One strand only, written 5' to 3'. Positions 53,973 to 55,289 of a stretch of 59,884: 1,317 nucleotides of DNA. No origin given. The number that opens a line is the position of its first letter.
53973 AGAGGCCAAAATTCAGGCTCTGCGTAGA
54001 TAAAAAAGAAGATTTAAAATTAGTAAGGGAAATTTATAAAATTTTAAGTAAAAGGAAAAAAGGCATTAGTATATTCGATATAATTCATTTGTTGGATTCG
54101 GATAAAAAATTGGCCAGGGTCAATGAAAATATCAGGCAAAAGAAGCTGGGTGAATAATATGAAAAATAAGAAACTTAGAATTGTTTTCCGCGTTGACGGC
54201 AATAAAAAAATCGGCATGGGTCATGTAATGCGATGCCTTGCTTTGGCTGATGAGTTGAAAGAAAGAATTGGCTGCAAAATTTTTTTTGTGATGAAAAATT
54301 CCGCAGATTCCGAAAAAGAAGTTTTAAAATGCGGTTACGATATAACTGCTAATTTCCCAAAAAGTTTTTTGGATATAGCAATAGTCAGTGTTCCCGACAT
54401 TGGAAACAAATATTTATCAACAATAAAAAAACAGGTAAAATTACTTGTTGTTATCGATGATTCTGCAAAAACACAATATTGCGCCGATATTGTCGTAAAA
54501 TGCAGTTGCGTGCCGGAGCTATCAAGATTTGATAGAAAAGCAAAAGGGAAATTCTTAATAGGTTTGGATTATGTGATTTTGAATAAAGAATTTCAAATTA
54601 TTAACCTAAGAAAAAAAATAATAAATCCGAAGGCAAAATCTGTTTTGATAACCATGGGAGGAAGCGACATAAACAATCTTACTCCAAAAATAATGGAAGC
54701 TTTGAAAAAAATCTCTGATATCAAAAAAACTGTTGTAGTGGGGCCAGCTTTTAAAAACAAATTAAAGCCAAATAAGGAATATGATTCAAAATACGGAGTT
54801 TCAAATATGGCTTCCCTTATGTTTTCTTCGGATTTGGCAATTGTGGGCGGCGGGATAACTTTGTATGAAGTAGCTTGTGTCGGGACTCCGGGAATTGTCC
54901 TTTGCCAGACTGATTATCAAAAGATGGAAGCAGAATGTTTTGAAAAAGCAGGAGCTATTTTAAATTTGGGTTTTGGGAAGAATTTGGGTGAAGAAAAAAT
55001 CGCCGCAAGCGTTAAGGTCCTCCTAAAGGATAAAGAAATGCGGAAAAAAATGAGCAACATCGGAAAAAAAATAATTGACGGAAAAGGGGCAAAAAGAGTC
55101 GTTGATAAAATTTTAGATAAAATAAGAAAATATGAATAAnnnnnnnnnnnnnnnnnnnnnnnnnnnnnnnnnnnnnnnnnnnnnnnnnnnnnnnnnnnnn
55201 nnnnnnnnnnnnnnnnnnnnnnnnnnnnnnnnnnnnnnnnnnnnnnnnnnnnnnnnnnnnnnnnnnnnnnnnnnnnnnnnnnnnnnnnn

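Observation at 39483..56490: Three paralogous cobalamin-binding radical SAM enzymes interleaved with the nonulosonate genes (top candidate for an undescribed tailoring system)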

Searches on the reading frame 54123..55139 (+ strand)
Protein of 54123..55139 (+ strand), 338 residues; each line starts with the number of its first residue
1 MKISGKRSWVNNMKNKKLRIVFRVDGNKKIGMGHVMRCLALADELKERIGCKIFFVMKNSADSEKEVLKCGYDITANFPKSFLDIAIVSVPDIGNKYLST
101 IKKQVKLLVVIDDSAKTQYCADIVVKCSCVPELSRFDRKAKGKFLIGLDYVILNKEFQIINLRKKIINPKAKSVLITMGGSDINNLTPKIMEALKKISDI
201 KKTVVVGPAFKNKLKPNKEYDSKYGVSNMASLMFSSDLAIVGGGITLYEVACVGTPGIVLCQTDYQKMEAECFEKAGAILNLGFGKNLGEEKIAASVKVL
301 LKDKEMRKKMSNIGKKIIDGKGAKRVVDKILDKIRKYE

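Call 3: search_protein_families(library=pfam, proteins=[window:54123-55139:+])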
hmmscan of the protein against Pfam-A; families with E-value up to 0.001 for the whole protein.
window:54123-55139:+ (338 aa): 4 families
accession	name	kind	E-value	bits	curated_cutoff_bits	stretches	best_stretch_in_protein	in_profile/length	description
PF04101.22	Glyco_tran_28_C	-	2.8e-06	27.9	22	1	177-313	5-153/166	Glycosyltransferase family 28 C-terminal domain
PF04007.18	DUF354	-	6e-06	26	22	1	109-259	133-284/349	Protein of unknown function (DUF354)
PF02684.21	LpxB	-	0.00043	19.7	22.6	1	163-263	176-289/374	Lipid-A-disaccharide synthetase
PF02350.25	Epimerase_2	-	0.00099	18.5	30.6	0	220-330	244-346/347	UDP-N-acetylglucosamine 2-epimerase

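Call 4: search_protein_families(library=ncbifam, proteins=[window:54123-55139:+])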
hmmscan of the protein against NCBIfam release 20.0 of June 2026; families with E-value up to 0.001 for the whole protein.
window:54123-55139:+ (338 aa): 5 families
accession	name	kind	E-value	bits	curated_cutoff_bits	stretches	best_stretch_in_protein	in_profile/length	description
TIGR03590.1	PseG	equivalog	2e-45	155.6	153.55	1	19-271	2-278/280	UDP-2,4-diacetamido-2,4,6-trideoxy-beta-L-altropyranose hydrolase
TIGR01133.1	murG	equivalog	1.4e-10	40.7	250.25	1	164-330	175-353/353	undecaprenyldiphospho-muramoylpentapeptide beta-N-acetylglucosaminyltransferase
NF010135.0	PRK13609.1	equivalog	3.8e-06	26.1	500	1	165-334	196-369/388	diglucosyl diacylglycerol synthase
TIGR00661.1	MJ1255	subfamily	7.2e-06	25.5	195.9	0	20-66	2-45/321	MJ1255/VC2487 family glycosyltransferase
TIGR01426.2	MGT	subfamily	0.00076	18.6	260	0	237-332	294-389/393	macrolide family glycosyltransferase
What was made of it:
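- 54123..55139 (+): PseG-like UDP-sugar hydrolase. TIGR03590 155.6 bits, just above the 153.55 cut-off (call 4).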
